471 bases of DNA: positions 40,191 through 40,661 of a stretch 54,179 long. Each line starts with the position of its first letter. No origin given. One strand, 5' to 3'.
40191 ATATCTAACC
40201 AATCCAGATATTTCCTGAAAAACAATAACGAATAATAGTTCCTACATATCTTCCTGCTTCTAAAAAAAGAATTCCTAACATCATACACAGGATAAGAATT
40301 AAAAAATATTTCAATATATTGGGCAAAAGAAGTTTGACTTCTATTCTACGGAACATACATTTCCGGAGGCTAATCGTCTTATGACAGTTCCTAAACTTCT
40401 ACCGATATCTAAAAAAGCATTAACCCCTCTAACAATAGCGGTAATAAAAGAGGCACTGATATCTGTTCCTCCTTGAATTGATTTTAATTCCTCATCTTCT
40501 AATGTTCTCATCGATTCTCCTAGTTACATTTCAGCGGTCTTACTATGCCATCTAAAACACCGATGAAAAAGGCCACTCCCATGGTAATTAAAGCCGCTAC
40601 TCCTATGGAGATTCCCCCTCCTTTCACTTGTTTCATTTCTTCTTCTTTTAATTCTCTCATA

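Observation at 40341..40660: Two unannotated double-glycine-leader peptides: candidate two-peptide (class IIb-like) bacteriocin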

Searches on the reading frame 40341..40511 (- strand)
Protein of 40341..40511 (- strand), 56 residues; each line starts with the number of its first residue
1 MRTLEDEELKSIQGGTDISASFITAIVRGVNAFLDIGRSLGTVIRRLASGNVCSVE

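Call 7: search_protein_families(library=pfam, proteins=[window:40341-40511:-], max_evalue=0.1)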
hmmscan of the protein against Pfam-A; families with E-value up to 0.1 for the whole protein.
window:40341-40511:- (56 aa): 1 family
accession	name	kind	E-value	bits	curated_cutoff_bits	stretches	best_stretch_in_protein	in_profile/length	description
PF10439.15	Bacteriocin_IIc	-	0.00074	19.9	27.1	1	3-50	6-48/59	Bacteriocin class II with double-glycine leader peptide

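Call 8: search_protein_families(library=ncbifam, proteins=[window:40341-40511:-], max_evalue=1)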
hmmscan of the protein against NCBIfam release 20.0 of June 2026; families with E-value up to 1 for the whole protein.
window:40341-40511:- (56 aa): 6 families
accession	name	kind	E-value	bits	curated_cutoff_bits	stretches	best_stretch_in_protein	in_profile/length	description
NF038034.1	lactGbeta_entB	subfamily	0.021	15.1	37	1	4-16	1-13/38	lactococcin G-beta/enterocin 1071B family bacteriocin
NF038035.1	lactGalph_entA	subfamily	0.021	14.9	37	0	4-16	1-13/35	lactococcin G-alpha/enterocin 1071A family bacteriocin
TIGR03893.1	lant_SP_1948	subfamily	0.022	15.1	32.95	1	4-31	13-39/61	lichenicidin A2 family type 2 lantibiotic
TIGR01847.1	bacteriocin_sig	domain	0.035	14.8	15.7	1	2-15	2-15/15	bacteriocin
TIGR03949.1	bact_IIb_cerein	subfamily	0.098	12.5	21.5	1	3-15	3-15/45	class IIb bacteriocin, lactobin A/cerein 7B family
NF047798.1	leader_Chryseo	domain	0.12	12.6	23.5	1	7-15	10-18/18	bacteriocin-like protein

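Call 12: find_encoding_contigs(protein=window:40341-40511:-, flank=6000, max_places=8)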
Protein window:40341-40511:- (56 aa): 4 contigs read that carry it; 3 places shown.
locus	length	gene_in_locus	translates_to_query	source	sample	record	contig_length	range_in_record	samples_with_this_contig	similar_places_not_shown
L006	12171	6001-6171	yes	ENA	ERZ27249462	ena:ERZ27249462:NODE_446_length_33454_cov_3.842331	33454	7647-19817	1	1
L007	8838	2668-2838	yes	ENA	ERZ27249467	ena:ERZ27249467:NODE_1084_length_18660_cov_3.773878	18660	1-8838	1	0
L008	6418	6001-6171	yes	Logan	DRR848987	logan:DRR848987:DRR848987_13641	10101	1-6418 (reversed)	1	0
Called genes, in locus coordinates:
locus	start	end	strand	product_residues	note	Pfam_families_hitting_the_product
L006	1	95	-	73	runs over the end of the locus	-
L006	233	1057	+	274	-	-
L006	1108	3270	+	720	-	PF01136:Peptidase_U32, PF12392:DUF3656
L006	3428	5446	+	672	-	PF03412:Peptidase_C39, PF00664:ABC_membrane, PF00503:G-alpha (faint), PF00005:ABC_tran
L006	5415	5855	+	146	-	-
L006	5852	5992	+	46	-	-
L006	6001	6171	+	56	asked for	-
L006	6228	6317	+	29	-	-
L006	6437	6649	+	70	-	PF01165:Ribosomal_S21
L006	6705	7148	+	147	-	PF09424:YqeY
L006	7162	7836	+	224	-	PF00293:NUDIX, PF19368:WHD_AraR, PF21906:WHD_NrtR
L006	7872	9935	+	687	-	PF10431:ClpB_D2-small (faint), PF00004:AAA, PF07724:AAA_2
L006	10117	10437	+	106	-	PF01245:Ribosomal_L19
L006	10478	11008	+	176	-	PF10502:Peptidase_S26, PF00717:Peptidase_S24 (faint)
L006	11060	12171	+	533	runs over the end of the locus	PF24161:CCDC39 (faint)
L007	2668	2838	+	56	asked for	-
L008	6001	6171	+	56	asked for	-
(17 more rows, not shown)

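Call 15: find_homologous_proteins(query=window:40341-40511:-, max_evalue=0.01)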
Query window:40341-40511:- (56 aa): 1 proteins with E <= 0.01 among 1 candidates.
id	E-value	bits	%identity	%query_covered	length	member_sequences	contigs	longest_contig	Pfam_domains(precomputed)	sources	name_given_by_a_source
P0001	7.4e-27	108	100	100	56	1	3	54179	-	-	-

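Call 32: search_protein_representatives(protein=window:40341-40511:-)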
Query: 56 residues. Proteins with E-value up to 0.001 (for the whole library): 105; up to 1e-10: 0; up to 1e-30: 0. The best 105 are listed.
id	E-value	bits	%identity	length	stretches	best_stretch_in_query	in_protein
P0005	1.9e-10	56.1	58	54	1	1-54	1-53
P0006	2.1e-09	52.8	50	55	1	4-55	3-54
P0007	2.2e-09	52.7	54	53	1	4-54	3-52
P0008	2.7e-09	52.5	51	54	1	6-54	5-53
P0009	2.9e-09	52.3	48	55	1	1-54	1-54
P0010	7.5e-09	51.1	57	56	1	1-54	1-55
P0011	1.4e-08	50.2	56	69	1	1-55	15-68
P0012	2.4e-08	49.5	48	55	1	1-54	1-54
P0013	2.9e-08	49.3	46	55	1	1-54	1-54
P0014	3.0e-08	49.2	53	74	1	7-55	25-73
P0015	3.9e-08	48.9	53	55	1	4-55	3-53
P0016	4.8e-08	48.6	51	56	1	1-55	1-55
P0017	6.2e-08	48.2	45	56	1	1-55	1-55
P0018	6.5e-08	48.2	49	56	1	1-55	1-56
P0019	6.8e-08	48.1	53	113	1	7-55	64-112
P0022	1.3e-07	47.2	51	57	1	1-55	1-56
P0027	6.5e-07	45.1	45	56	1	1-56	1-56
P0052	1.8e-05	40.6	32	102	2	3-55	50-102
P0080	1.7e-04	37.5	38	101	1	4-53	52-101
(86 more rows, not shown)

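Call 36: list_cluster_members(proteins=[P0005, P0006, P0008, P0009, P0013, P0016, P0022, P0027, P0052, P0080])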
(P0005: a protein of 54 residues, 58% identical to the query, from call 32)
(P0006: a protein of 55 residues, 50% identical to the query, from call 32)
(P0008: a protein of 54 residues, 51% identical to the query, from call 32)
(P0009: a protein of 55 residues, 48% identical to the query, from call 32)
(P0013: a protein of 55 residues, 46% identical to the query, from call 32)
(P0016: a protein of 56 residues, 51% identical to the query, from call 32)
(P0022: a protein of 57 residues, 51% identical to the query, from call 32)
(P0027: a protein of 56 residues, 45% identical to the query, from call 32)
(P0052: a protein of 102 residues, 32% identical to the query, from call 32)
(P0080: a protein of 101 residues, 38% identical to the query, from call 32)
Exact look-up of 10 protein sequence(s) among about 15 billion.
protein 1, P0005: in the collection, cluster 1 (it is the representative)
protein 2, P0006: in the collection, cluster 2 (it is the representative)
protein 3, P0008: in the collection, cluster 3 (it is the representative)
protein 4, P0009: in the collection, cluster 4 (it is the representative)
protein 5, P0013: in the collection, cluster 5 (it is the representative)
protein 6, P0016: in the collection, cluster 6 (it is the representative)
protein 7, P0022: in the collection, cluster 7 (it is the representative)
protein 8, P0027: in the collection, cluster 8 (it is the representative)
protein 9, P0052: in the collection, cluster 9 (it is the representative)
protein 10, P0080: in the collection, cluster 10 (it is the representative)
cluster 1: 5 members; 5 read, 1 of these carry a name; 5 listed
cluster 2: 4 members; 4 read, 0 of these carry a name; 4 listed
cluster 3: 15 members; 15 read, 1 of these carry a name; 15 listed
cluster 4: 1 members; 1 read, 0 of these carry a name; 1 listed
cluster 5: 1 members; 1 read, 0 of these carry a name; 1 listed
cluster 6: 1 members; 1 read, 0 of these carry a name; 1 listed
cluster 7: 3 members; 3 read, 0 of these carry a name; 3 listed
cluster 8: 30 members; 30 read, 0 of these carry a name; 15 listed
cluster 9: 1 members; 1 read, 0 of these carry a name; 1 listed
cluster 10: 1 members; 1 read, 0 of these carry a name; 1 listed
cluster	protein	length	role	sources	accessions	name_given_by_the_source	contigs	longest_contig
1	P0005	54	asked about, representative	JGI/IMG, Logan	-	-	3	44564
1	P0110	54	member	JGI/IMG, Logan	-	hypothetical protein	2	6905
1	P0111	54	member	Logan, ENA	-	-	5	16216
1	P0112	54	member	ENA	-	-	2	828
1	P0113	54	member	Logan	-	-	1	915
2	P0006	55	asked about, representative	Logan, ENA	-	-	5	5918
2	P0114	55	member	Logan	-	-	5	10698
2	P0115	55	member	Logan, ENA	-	-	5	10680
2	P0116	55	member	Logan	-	-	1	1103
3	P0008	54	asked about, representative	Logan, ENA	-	-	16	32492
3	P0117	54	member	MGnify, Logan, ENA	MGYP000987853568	FL=1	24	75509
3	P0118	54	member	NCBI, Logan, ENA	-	-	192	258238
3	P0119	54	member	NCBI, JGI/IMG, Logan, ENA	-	-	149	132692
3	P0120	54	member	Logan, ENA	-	-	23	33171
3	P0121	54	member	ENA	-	-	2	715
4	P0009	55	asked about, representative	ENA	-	-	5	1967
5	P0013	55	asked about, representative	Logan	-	-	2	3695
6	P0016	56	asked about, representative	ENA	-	-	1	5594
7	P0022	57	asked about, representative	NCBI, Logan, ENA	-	-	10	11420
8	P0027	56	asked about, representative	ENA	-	-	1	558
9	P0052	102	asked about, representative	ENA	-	-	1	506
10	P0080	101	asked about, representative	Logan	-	-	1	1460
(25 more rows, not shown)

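Call 42: find_related_loci(query=A6, collection=metagenome_contigs, flank=5000)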
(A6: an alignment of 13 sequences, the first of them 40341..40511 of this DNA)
Query A6 (56 aa) in metagenome_contigs; peptide patterns used: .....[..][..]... (x = any residue, [..] = any of these).
145 stretches matched a pattern; 110 encode a relative of the query (tblastn E <= 1e-3); the best 80 are kept; 80 distinct loci.
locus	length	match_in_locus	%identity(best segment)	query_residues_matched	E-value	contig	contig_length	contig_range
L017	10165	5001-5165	53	1-55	3e-17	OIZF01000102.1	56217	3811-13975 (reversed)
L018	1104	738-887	63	4-55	1e-16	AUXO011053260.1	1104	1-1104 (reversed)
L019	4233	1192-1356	53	1-55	1e-16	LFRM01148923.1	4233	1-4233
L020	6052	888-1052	51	1-55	2e-16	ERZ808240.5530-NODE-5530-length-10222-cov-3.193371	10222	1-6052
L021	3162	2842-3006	53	1-55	3e-16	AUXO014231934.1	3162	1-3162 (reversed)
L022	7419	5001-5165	53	1-55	3e-16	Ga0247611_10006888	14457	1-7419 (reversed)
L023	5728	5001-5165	53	1-55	3e-16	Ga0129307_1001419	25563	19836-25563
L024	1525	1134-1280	62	4-53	4e-16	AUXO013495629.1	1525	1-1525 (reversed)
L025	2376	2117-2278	55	1-55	4e-16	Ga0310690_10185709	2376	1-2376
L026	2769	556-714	47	4-56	9e-16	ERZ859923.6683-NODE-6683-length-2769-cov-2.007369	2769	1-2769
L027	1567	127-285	47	4-56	9e-16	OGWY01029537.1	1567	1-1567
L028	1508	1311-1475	53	1-55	8e-16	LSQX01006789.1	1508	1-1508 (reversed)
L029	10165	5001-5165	53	1-55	1e-15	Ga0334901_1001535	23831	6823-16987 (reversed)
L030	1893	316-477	53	1-55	1e-15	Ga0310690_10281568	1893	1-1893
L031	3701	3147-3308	51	1-55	3e-15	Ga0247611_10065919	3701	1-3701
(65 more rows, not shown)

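Call 63: search_solved_structures(query=A5, max_evalue=10, show_alignments=2)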
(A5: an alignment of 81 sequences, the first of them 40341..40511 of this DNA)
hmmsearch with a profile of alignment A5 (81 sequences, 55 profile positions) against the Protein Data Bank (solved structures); distinct sequences matched with E-value up to 10: 5.
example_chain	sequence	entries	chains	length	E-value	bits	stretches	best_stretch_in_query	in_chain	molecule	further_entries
7s5j_B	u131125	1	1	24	0.3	14.1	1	2-19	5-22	CtA peptide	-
6ff6_A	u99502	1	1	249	0.48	13.5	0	10-38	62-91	BRIC1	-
9wbi_A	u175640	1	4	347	0.51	13.4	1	25-49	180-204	6-O-methyltransferase 2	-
8j3g_A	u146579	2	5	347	0.52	13.4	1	25-49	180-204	6-O-methyltransferase 2 (Fragment)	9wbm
5icc_A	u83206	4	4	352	0.61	13.2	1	25-48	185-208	(S)-norcoclaurine 6-O-methyltransferase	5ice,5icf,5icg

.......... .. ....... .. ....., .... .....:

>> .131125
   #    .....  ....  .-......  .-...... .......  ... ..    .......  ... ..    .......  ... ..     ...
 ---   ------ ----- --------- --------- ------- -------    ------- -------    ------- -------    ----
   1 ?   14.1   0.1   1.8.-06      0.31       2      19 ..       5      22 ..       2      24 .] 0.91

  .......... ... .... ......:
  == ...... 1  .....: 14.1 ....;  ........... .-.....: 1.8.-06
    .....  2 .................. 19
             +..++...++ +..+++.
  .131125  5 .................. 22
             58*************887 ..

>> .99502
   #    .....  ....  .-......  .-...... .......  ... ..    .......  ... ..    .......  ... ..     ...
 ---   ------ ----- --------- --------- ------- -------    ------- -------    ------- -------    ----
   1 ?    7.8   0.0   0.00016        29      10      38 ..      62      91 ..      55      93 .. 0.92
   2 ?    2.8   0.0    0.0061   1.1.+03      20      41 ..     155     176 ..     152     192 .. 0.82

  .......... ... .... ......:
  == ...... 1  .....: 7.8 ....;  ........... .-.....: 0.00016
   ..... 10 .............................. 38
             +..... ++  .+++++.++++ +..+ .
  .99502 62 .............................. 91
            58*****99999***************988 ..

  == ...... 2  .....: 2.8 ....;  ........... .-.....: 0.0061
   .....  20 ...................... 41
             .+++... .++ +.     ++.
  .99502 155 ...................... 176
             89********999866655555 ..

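Call 76: search_protein_families(library=ncbifam, alignment_id=A5, max_evalue=0.1)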
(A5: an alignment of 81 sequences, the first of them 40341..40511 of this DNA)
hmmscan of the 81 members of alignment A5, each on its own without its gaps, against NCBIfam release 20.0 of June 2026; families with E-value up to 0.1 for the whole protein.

A. member 1, window:40341-40511:- (56 aa): 5 families
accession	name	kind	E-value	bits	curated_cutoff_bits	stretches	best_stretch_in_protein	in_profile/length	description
NF038034.1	lactGbeta_entB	subfamily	0.021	15.1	37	1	4-16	1-13/38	lactococcin G-beta/enterocin 1071B family bacteriocin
NF038035.1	lactGalph_entA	subfamily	0.021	14.9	37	0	4-16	1-13/35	lactococcin G-alpha/enterocin 1071A family bacteriocin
TIGR03893.1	lant_SP_1948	subfamily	0.022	15.1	32.95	1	4-31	13-39/61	lichenicidin A2 family type 2 lantibiotic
TIGR01847.1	bacteriocin_sig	domain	0.035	14.8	15.7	1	2-15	2-15/15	bacteriocin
TIGR03949.1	bact_IIb_cerein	subfamily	0.098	12.5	21.5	0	3-15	3-15/45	class IIb bacteriocin, lactobin A/cerein 7B family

B. families by the number of members that match (of 81 scanned): 24 families
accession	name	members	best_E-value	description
TIGR03949.1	bact_IIb_cerein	31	0.00018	class IIb bacteriocin, lactobin A/cerein 7B family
NF038034.1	lactGbeta_entB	27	0.00018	lactococcin G-beta/enterocin 1071B family bacteriocin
TIGR01847.1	bacteriocin_sig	27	0.00031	bacteriocin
NF038035.1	lactGalph_entA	19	0.0005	lactococcin G-alpha/enterocin 1071A family bacteriocin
NF000539.0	plantaricin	7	0.0078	plantaricin C family lantibiotic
NF047798.1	leader_Chryseo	5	0.0013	bacteriocin-like protein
NF009381.0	PRK12740.1-5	5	0.0087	elongation factor G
NF058620.1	EFG2_Bacteroid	5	0.0087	elongation factor G2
TIGR03893.1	lant_SP_1948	3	0.022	lichenicidin A2 family type 2 lantibiotic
NF046113.1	BLP_Lacticasei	3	0.022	bacteriocin-like peptide, LSEI_2386 family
NF045747.1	MPN313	2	0.00078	MPN313 family protein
NF004983.0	PRK06366.1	2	0.022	acetyl-CoA C-acetyltransferase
NF008133.1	PRK10881.1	2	0.041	Ni/Fe-hydrogenase cytochrome b subunit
NF009891.0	PRK13351.1-1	2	0.081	elongation factor G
NF033214.1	ComC_Streptocco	1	0.015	competence-stimulating peptide ComC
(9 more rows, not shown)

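Call 81: find_encoding_contigs(protein=P0118, flank=4000, max_places=6)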
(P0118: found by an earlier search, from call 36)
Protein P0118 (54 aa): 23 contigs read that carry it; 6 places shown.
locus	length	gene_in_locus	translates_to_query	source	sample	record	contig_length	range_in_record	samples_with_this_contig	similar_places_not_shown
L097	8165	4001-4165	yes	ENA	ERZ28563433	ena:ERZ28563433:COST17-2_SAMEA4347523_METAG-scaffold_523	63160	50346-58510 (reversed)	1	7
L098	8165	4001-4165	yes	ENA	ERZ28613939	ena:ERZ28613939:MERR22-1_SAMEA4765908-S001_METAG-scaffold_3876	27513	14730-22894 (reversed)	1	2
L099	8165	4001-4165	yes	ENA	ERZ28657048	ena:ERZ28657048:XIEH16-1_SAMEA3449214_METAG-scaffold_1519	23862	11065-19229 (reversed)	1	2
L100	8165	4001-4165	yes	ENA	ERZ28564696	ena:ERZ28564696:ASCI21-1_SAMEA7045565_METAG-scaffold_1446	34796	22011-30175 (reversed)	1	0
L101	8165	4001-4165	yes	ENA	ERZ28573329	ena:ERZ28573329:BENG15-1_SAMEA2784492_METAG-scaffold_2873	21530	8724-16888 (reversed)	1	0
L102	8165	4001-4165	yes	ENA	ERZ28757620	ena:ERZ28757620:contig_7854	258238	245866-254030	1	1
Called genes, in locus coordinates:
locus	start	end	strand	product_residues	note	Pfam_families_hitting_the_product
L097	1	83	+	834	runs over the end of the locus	PF00521:DNA_topoisoIV, PF03989:DNA_gyraseA_C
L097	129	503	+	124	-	PF14071:YlbD_coat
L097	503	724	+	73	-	PF14003:YlbE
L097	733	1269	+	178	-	PF03602:Cons_hypoth95, PF02086:MethyltransfD12 (faint), PF13847:Methyltransf_31 (faint)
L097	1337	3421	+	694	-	PF03412:Peptidase_C39, PF13529:Peptidase_C39_2 (weak), PF00664:ABC_membrane, PF00005:ABC_tran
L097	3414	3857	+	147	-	-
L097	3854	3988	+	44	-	-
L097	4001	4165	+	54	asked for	-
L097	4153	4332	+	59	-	-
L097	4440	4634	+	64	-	PF01165:Ribosomal_S21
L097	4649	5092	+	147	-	PF09424:YqeY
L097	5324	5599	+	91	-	-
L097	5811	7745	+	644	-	PF00239:Resolvase, PF07508:Recombinase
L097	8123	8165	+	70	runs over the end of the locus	-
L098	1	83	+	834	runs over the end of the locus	PF00521:DNA_topoisoIV, PF03989:DNA_gyraseA_C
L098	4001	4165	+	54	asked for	-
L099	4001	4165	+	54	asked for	-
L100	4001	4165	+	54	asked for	-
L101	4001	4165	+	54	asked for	-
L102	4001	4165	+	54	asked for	-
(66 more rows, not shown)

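Call 98: predict_structure(alignment_id=A8)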
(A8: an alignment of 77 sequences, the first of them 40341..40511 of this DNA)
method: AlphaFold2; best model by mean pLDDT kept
length: 56 residues; sequences in the alignment: 77
mean_pLDDT: 82.4   pTM: 0.43
mean pLDDT of the five models: 82.4, 81.9, 81.4, 79.6, 79.2
residues with pLDDT >= 90: 19; 70-90: 24; 50-70: 13; < 50: 0
segments of 3 or more residues with pLDDT < 50: none
pLDDT, mean of each block of 10 residues (from residue 1): 79 67 92 96 88 68
secondary structure, 60 per line:
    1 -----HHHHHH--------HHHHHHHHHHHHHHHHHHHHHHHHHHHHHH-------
elements in order: H6-11 H20-49
